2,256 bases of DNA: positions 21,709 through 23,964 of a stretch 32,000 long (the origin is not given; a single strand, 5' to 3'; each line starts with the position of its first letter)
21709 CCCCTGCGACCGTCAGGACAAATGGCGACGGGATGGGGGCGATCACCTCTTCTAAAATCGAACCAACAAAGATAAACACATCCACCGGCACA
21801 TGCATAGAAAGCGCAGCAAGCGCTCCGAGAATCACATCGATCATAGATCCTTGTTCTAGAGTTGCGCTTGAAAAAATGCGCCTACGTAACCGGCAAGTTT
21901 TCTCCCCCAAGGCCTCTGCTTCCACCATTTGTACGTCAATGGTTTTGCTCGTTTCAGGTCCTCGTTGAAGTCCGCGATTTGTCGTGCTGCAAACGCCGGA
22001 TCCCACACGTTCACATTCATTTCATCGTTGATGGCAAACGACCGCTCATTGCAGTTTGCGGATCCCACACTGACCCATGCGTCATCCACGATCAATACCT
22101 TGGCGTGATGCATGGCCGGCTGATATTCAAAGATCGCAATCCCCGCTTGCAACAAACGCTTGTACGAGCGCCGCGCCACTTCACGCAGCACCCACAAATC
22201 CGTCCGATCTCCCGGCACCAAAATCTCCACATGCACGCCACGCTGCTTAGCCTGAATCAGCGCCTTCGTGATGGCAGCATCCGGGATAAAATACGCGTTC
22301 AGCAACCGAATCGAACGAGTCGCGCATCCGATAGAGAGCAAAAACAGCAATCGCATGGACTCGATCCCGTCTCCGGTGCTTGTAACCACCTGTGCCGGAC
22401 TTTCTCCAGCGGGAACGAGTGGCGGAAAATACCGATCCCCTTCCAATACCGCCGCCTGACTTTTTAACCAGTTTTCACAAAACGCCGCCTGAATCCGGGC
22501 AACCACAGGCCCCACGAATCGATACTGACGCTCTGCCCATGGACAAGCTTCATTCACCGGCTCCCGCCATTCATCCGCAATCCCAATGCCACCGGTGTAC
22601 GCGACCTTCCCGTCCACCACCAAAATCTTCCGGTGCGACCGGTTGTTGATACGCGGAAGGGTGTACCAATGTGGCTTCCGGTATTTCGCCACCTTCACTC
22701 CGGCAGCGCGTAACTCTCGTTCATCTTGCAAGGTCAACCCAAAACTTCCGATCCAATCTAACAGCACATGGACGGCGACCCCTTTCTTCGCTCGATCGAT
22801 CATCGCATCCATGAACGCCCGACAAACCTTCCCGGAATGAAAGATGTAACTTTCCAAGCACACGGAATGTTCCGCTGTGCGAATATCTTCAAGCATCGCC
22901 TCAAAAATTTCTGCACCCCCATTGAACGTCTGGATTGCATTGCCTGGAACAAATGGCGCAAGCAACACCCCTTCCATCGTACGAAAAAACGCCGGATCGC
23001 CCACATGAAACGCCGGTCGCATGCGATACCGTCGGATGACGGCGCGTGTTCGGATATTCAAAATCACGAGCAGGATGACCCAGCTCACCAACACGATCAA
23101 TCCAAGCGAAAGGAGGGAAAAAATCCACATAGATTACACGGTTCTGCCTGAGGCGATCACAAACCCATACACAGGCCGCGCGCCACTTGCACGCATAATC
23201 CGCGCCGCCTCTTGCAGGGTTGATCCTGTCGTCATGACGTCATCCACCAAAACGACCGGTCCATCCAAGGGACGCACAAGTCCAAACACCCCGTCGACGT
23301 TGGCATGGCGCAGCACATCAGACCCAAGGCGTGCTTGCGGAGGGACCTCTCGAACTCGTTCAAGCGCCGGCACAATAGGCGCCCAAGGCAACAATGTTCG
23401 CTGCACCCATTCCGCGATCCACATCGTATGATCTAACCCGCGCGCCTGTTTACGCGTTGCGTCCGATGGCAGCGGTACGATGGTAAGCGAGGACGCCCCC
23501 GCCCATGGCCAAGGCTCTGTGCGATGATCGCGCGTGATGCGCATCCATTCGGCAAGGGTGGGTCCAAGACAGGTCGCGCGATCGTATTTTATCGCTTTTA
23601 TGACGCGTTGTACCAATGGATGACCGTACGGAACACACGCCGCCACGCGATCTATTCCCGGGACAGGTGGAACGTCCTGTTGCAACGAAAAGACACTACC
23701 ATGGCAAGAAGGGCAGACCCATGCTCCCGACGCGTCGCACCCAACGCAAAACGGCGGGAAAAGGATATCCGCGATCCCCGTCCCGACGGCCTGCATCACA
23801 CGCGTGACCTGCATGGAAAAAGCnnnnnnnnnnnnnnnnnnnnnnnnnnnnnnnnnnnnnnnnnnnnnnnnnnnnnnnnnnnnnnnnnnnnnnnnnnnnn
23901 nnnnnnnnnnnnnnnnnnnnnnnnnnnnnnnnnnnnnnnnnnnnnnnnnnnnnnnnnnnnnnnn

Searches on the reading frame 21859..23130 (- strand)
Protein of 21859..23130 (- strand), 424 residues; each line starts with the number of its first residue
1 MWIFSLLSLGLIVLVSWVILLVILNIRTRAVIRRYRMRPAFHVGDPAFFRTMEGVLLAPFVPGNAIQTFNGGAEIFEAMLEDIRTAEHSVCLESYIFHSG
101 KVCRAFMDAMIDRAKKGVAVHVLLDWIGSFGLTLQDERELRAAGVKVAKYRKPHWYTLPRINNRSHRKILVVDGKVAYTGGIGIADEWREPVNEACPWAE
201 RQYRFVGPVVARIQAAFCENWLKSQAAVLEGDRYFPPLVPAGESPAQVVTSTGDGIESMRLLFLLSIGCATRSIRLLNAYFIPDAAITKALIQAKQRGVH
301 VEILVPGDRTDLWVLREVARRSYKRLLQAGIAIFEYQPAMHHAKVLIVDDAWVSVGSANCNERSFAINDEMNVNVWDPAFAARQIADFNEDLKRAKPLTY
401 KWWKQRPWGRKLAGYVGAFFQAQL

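Call 6: search_protein_families(library=pfam, proteins=[window:21859-23130:-], max_evalue=0.01)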
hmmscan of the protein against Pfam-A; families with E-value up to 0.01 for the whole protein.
window:21859-23130:- (424 aa): 2 families
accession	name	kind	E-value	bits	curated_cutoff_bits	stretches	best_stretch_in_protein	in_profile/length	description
PF13091.12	PLDc_2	-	5.8e-43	146.3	27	2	267-391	5-131/132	PLD-like domain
PF00614.28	PLDc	-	7.4e-13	48.3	21.9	2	341-364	5-28/28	Phospholipase D Active site motif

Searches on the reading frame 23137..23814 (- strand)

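Call 6: search_protein_families(library=pfam, proteins=[window:23137-23814:-], max_evalue=0.01)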
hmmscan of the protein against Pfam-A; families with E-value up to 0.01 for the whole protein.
window:23137-23814:- (226 aa): 2 families
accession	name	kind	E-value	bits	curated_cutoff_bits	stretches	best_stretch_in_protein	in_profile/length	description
PF00156.33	Pribosyltran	-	6e-06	26.1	26.3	1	186-213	89-116/158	Phosphoribosyl transferase domain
PF18912.6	DZR_2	-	0.00029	21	27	1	15-42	2-33/56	Double zinc ribbon domain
